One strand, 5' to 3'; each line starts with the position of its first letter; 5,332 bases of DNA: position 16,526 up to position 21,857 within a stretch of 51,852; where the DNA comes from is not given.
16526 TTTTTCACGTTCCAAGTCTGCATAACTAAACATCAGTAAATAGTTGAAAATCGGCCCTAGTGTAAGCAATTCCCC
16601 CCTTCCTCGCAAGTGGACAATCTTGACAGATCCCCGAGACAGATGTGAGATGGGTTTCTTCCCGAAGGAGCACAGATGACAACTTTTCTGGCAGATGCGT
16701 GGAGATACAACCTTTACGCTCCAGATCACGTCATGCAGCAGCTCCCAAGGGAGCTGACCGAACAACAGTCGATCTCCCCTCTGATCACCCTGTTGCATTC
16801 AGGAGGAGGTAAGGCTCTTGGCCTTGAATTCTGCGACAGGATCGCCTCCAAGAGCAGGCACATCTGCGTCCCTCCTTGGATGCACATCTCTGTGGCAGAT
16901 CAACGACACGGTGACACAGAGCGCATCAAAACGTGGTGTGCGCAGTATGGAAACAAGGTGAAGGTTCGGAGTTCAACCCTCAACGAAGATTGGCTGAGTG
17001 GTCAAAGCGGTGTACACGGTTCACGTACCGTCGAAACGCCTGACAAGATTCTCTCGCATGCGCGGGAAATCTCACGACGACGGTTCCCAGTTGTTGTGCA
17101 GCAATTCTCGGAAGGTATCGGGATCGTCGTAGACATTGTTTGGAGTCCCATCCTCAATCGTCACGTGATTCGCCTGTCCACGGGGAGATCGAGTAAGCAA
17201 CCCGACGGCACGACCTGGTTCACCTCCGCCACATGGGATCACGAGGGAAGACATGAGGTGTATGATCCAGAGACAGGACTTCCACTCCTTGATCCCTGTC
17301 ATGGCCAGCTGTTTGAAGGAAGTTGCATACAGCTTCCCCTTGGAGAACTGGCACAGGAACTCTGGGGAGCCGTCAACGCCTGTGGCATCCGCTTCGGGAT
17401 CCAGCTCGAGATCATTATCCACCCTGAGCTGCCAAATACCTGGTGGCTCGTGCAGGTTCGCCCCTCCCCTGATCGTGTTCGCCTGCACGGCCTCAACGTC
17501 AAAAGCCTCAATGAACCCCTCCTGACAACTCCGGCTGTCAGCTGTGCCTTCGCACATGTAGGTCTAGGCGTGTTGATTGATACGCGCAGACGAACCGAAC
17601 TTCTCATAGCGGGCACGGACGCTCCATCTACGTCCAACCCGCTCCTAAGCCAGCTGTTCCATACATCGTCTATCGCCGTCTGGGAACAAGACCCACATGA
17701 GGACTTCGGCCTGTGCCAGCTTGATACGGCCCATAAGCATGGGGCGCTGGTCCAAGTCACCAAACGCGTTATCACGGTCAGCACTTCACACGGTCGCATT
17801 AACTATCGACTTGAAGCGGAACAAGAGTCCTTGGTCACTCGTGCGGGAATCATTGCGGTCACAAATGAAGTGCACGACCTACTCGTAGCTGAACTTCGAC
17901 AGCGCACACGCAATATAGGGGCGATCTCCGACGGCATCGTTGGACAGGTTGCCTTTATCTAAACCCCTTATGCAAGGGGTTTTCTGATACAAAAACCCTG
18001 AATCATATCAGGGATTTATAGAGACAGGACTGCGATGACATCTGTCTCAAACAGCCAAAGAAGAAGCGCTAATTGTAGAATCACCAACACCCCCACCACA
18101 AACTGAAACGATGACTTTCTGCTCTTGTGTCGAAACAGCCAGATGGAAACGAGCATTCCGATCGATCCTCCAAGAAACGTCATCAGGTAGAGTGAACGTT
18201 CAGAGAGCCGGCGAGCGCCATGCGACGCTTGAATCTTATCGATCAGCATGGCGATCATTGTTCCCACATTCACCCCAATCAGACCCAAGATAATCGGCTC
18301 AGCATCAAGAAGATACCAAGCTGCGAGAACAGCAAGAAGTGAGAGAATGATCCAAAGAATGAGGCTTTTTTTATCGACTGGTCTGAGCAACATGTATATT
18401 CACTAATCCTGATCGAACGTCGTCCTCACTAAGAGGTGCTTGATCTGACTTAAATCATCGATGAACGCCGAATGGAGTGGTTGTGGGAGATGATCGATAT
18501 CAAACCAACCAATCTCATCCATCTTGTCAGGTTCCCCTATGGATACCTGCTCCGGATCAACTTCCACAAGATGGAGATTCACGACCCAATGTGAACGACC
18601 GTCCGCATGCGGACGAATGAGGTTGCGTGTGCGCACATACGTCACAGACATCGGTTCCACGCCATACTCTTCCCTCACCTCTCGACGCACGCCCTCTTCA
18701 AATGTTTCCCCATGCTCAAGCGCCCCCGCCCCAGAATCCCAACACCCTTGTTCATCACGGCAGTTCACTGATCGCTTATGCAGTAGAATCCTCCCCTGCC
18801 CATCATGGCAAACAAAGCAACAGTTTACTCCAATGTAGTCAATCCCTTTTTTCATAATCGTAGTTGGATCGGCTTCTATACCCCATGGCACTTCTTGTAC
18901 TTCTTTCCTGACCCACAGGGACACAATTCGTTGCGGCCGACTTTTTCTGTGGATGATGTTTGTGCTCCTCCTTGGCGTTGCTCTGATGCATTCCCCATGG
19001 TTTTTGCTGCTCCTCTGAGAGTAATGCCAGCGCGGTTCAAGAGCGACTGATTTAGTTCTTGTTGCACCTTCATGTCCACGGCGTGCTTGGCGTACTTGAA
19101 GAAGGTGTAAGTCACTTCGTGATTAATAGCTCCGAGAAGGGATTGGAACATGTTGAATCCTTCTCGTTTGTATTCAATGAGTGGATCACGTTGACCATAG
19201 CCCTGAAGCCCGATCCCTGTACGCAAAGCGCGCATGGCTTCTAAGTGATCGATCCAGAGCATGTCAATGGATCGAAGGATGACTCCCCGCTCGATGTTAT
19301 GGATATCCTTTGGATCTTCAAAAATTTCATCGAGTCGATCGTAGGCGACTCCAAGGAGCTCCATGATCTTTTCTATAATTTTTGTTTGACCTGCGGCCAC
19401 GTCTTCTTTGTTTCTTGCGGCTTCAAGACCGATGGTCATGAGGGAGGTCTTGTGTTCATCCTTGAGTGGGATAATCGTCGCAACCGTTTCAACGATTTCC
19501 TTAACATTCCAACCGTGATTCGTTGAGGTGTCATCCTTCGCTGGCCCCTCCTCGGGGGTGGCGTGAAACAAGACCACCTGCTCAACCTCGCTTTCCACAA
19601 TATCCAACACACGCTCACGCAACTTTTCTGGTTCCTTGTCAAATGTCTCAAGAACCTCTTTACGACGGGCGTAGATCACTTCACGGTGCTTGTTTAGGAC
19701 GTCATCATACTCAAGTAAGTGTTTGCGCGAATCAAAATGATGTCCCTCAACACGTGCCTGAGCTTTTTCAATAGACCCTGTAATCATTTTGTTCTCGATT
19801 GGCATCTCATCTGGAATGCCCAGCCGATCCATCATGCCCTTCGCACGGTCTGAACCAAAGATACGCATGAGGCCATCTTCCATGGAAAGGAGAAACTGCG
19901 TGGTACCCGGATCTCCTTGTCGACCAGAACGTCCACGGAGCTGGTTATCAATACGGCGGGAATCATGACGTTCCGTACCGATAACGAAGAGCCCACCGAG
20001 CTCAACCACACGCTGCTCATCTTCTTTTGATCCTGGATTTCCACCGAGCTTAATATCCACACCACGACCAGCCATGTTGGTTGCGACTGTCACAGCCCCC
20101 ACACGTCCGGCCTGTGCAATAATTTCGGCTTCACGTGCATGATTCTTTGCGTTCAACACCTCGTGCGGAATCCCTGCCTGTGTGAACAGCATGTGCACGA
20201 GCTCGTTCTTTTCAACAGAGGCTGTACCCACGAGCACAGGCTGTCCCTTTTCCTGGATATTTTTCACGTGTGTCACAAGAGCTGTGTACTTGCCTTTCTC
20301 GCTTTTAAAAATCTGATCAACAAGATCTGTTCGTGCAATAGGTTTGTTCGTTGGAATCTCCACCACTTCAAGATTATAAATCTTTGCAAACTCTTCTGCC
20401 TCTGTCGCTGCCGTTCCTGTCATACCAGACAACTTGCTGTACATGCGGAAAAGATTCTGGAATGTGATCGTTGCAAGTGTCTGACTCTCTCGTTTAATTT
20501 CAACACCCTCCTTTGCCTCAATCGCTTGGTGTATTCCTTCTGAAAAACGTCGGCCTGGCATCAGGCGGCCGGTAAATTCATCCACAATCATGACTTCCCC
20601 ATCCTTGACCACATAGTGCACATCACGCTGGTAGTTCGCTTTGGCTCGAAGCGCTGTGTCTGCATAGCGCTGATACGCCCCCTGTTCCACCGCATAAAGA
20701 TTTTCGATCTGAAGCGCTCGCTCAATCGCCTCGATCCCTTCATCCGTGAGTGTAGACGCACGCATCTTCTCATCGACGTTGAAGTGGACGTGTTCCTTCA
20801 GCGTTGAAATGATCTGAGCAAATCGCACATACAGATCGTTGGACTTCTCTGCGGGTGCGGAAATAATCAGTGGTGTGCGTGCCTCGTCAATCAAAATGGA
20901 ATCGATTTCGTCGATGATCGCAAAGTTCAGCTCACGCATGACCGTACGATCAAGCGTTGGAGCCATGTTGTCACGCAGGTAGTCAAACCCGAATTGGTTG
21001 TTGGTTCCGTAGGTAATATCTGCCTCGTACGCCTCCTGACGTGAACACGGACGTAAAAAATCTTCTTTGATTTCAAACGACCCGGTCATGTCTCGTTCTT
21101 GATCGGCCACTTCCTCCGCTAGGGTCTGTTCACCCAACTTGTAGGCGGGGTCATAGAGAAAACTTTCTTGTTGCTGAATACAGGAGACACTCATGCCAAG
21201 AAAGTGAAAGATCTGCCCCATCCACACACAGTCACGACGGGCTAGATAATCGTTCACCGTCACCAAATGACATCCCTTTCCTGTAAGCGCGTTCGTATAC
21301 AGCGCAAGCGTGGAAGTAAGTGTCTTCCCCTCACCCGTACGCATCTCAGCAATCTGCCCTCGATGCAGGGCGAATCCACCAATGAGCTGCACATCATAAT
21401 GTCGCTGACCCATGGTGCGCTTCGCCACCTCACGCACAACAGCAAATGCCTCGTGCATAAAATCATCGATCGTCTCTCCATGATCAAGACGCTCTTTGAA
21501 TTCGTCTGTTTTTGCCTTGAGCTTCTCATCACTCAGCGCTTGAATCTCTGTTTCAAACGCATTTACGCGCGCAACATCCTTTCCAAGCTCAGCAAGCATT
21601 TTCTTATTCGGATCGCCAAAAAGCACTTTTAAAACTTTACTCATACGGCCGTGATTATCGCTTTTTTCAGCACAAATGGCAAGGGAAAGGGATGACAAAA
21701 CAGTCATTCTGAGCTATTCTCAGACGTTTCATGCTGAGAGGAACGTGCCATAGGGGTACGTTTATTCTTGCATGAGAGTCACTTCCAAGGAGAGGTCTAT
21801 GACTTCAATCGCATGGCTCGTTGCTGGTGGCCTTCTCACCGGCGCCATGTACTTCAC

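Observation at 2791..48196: Ten compositionally foreign, self-contained single-gene cassettes scattered through a housekeeping backbone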

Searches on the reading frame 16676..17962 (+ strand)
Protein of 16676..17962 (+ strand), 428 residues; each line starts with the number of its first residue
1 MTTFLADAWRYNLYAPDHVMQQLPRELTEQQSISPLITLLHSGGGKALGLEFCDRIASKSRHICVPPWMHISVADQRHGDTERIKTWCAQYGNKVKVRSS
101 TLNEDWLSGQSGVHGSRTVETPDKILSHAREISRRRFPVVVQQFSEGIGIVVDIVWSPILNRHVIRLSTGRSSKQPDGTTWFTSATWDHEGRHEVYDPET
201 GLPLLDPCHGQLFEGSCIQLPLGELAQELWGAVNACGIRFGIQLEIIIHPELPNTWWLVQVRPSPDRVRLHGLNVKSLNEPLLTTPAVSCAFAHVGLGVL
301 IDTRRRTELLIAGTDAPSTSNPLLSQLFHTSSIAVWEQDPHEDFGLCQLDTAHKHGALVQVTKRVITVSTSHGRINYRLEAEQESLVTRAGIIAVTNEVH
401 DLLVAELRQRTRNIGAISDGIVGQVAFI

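Call 4: search_protein_families(library=pfam, proteins=[window:16676-17962:+], max_evalue=0.01)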
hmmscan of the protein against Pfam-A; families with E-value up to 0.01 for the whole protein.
window:16676-17962:+ (428 aa): 0 families

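Call 35: search_protein_families(library=ncbifam, proteins=[window:16676-17962:+], max_evalue=0.01)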
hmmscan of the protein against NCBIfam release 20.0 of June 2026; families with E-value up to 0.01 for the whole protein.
window:16676-17962:+ (428 aa): 0 families

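Call 36: search_protein_families(library=phrogs, proteins=[window:16676-17962:+], max_evalue=0.01)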
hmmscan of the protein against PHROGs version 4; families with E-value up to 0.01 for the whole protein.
window:16676-17962:+ (428 aa): 0 families

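Call 37: search_protein_families(library=padloc, proteins=[window:16676-17962:+], max_evalue=0.01)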
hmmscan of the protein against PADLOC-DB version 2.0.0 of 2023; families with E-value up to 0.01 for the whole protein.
window:16676-17962:+ (428 aa): 0 families

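Call 38: search_solved_structures(query=window:16676-17962:+, max_evalue=1)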
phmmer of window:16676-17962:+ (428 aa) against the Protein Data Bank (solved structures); distinct sequences matched with E-value up to 1: 1.
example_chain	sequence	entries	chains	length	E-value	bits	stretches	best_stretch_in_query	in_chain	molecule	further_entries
6y5x_A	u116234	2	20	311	0.14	14.1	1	255-333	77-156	VP1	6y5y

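Call 50: search_protein_families(library=pfam, proteins=[window:16676-17962:+], max_evalue=5)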
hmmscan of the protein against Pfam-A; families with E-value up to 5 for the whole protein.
window:16676-17962:+ (428 aa): 0 families

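Call 56: predict_structure(protein=window:16676-17962:+)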
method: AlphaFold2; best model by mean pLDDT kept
length: 428 residues; sequences in the alignment: 1
mean_pLDDT: 32.3   pTM: 0.19
mean pLDDT of the five models: 32.3, 29.2, 27.9, 25.5, 25.3
residues with pLDDT >= 90: 0; 70-90: 0; 50-70: 5; < 50: 423
segments of 3 or more residues with pLDDT < 50: 1-45, 53-428
pLDDT, mean of each block of 10 residues (from residue 1): 35 33 35 37 49 45 38 32 43 30 30 25 31 28 32 34 35 33 31 34 27 27 35 31 31 30 27 31 33 33 32 30 27 26 26 26 28 29 30 33 42 35 29
secondary structure, 60 per line:
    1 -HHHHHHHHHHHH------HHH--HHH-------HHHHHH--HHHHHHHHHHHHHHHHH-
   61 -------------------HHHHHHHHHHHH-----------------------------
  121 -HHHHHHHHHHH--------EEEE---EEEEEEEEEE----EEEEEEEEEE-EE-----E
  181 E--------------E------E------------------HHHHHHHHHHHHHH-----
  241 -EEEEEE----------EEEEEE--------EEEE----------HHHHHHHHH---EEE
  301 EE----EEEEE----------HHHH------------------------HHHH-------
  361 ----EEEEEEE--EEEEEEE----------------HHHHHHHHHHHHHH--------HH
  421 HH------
elements in order: H2-13 H35-40 H43-59 H80-91 H122-132 E141-144 E148-157 E162-171 H222-235 E242-247 E258-263 E272-275 H286-294 E298-302 E307-311 H322-325 H350-353 E365-371 E374-380 H397-410 H419-422

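Call 68: search_protein_representatives(protein=window:16676-17962:+)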
Query: 428 residues. Proteins with E-value up to 0.001 (for the whole library): 92; up to 1e-10: 85; up to 1e-30: 22. The best 92 are listed.
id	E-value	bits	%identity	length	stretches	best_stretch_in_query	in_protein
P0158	3.2e-111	388.6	47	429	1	2-427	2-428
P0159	1.6e-94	333.5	41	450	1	4-426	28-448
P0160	7.2e-90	318.2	42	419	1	9-427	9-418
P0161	4.1e-89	315.7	42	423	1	7-427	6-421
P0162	5.3e-70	252.7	36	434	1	4-425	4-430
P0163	3.7e-67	243.4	36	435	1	9-426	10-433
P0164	9.5e-58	212.4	34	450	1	3-426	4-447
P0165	1.5e-57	211.8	35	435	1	26-425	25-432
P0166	2.5e-57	211.0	35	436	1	5-425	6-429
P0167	7.7e-55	202.8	33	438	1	6-426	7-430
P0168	2.4e-54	201.1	35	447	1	9-381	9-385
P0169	1.0e-52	195.8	33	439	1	3-425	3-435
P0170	1.4e-47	178.8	35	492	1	16-427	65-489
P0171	2.7e-43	164.7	33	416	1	6-426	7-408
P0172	5.4e-36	140.7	32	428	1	33-425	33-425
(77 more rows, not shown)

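Call 70: search_solved_structures(query=A1, max_evalue=1, show_alignments=1)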
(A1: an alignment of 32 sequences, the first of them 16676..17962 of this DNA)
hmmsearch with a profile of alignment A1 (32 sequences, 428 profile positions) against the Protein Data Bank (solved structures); distinct sequences matched with E-value up to 1: 0.

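Call 71: search_protein_families(library=pfam, alignment_id=A1, max_evalue=0.01)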
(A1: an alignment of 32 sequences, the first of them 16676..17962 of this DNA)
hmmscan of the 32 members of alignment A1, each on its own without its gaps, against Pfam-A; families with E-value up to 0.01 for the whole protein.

A. member 1, window:16676-17962:+ (428 aa): 0 families

B. families by the number of members that match (of 32 scanned): 3 families
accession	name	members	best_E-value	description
PF02028.23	BCCT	1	0.0041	BCCT, betaine/carnitine/choline family transporter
PF24388.1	Permuted_GreAB-C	1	0.0051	Permuted GreAB-C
PF17843.6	MycE_N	1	0.0064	MycE methyltransferase N-terminal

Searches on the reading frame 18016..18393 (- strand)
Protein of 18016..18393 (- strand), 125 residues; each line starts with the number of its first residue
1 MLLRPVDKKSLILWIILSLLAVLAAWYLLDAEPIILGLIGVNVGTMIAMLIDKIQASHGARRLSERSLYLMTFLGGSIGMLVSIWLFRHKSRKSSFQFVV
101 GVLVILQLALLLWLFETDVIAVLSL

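Call 25: search_protein_families(library=pfam, proteins=[window:18016-18393:-], max_evalue=0.001)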
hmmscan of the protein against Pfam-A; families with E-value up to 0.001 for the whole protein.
window:18016-18393:- (125 aa): 1 family
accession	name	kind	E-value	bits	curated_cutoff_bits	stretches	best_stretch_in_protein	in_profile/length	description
PF06961.18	DUF1294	-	4.9e-18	65.6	25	1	42-96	1-55/55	Protein of unknown function (DUF1294)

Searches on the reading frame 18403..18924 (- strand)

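Call 25: search_protein_families(library=pfam, proteins=[window:18403-18924:-], max_evalue=0.001)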
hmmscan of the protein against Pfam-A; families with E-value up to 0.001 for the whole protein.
window:18403-18924:- (173 aa): 1 family
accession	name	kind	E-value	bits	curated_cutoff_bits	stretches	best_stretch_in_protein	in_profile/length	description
PF00293.34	NUDIX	-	2.9e-18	66.6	21.1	1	37-150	8-122/134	NUDIX domain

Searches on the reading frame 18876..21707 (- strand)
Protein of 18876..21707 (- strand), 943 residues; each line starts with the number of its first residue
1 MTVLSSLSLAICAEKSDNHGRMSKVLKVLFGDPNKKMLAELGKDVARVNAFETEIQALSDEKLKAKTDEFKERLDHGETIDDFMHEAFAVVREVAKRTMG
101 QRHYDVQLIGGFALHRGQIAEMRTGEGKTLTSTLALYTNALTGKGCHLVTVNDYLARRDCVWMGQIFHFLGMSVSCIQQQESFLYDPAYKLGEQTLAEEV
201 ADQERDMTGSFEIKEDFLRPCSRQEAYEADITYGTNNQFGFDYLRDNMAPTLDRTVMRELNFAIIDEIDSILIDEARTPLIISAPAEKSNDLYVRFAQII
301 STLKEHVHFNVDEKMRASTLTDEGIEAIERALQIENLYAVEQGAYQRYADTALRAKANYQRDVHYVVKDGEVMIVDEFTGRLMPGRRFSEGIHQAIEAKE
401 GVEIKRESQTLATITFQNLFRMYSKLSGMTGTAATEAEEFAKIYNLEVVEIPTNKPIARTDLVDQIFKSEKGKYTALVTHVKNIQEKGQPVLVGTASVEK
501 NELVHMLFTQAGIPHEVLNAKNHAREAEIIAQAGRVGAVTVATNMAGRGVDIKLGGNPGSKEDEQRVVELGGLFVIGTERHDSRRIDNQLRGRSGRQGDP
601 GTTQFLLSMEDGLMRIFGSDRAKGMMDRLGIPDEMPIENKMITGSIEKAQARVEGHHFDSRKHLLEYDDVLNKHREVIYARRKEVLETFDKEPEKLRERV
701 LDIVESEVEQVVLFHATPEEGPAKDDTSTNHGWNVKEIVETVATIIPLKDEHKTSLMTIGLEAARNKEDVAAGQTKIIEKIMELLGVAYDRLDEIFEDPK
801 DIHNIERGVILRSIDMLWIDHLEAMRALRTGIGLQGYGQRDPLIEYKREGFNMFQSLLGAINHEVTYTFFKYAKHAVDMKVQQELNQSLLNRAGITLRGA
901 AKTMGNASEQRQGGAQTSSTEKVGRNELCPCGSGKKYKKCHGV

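Call 9: find_encoding_contigs(protein=window:18876-21707:-, flank=10000, max_places=10)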
Protein window:18876-21707:- (943 aa): 4 contigs read that carry it; 2 places shown.
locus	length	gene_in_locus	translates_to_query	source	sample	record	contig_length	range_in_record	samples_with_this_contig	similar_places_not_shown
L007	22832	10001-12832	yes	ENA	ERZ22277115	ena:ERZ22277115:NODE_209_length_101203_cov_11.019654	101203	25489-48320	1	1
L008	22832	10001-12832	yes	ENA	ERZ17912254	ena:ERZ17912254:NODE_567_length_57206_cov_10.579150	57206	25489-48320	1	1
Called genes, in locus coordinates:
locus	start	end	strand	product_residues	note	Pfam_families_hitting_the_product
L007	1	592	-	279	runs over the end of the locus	PF00763:THF_DHG_CYH, PF02882:THF_DHG_CYH_C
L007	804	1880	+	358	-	-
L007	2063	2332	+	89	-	-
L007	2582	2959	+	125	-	-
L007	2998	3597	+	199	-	PF01725:Ham1p_like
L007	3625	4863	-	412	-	PF00464:SHMT, PF00155:Aminotran_1_2, PF01212:Beta_elim_lyase (weak)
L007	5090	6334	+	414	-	-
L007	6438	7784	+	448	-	PF01225:Mur_ligase, PF08245:Mur_ligase_M, PF02875:Mur_ligase_C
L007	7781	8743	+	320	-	PF01565:FAD_binding_4, PF02873:MurB_C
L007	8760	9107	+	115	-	PF02482:Ribosomal_S30AE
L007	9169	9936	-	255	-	-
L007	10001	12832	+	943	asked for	PF07517:SecA_DEAD, PF01043:SecA_PP_bind, PF21090:P-loop_SecA, PF07516:SecA_SW, PF02810:SEC-C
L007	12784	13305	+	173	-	PF00293:NUDIX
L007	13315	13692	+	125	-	PF06961:DUF1294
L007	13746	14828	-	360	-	-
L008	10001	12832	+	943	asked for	PF07517:SecA_DEAD, PF01043:SecA_PP_bind, PF21090:P-loop_SecA, PF07516:SecA_SW, PF02810:SEC-C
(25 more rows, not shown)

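Call 12: find_related_loci(query=window:18876-21707:-, collection=genome_contigs, flank=10000)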
Query window:18876-21707:- (943 aa) in genome_contigs; peptide patterns used: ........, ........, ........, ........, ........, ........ (x = any residue, [..] = any of these).
600 stretches matched a pattern (row limit reached: there are more); 584 encode a relative of the query (tblastn E <= 1e-3); the best 80 are kept; 80 distinct loci.
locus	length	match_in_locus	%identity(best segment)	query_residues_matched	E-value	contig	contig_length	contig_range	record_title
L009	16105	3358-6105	74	21-941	0e+0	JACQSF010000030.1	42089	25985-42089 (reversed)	MAG: Candidatus Uhrbacteria bacterium isolate NC_groundwater_1378_Ag_S-0.2um_51_101 S_p2_S4_coassembly_k141_3243492, who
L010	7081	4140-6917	74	1-942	0e+0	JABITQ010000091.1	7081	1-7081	MAG: Candidatus Uhrbacteria bacterium isolate SI072_bin28 k141_1488174, whole genome shotgun sequence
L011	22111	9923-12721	72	22-942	0e+0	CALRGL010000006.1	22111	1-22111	MAG: Candidatus Uhrbacteria bacterium RIFOXYB12_FULL_58_10 isolate ZH-bin-156 genome assembly, contig: ZH-15May19-c5614,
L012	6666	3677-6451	70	22-942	0e+0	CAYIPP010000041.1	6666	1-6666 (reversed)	MAG TPA_asm: uncultured Gammaproteobacteria bacterium isolate ERP119705_co25_663 genome assembly, contig: NODE_13233_len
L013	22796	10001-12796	67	9-942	0e+0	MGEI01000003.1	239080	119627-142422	MAG: Candidatus Uhrbacteria bacterium RIFCSPLOWO2_01_FULL_47_17 rifcsplowo2_01_scaffold_192, whole genome shotgun sequen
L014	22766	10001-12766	74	9-943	0e+0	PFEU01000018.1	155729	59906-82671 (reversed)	MAG: Candidatus Uhrbacteria bacterium CG10_big_fil_rev_8_21_14_0_10_48_16 CG10_8_21_14_0.10_scaffold_29_c, whole genome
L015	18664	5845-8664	57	6-942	0e+0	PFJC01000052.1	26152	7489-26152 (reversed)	MAG: Candidatus Uhrbacteria bacterium CG_4_10_14_3_um_filter_41_21 CG_4_10_14_3_um_filter_scaffold_847_c, whole genome s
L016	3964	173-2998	56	25-942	0e+0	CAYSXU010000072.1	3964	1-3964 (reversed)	MAG TPA_asm: uncultured Gammaproteobacteria bacterium isolate SRP062349_co5_332 genome assembly, contig: NODE_20143_leng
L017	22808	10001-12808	56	18-942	0e+0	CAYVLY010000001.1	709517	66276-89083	MAG TPA_asm: uncultured Gammaproteobacteria bacterium isolate SRP167671_co2_208 genome assembly, contig: NODE_3_length_7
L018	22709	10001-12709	56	24-942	0e+0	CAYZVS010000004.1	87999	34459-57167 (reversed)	MAG TPA_asm: uncultured Gammaproteobacteria bacterium isolate SRP128246_co1_414 genome assembly, contig: NODE_173_length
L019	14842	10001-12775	56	25-943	0e+0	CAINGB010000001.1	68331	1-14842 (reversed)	Candidatus Uhrbacteria bacterium isolate LJ_bin-3226 genome assembly, contig: bin-3226:01/48, whole genome shotgun seque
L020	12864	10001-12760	55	26-942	0e+0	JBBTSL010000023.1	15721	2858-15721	MAG: Patescibacteria group bacterium isolate H41-bin286_1 H41_bin286_1_000000000023, whole genome shotgun sequence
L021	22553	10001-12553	59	27-881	0e+0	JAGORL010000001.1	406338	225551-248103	Patescibacteria group bacterium isolate Gw_Eff_bin_264 Gw_Eff_9_length_406338_cov_9.865127, whole genome shotgun sequenc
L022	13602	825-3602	54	12-942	0e+0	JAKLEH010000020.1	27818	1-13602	MAG: Patescibacteria group bacterium isolate RA.bin129 RA.bin129_20, whole genome shotgun sequence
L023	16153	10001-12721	54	24-942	0e+0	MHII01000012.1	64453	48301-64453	MAG: Candidatus Buchananbacteria bacterium RIFCSPHIGHO2_02_FULL_39_17 rifcsphigho2_02_scaffold_2191, whole genome shotgu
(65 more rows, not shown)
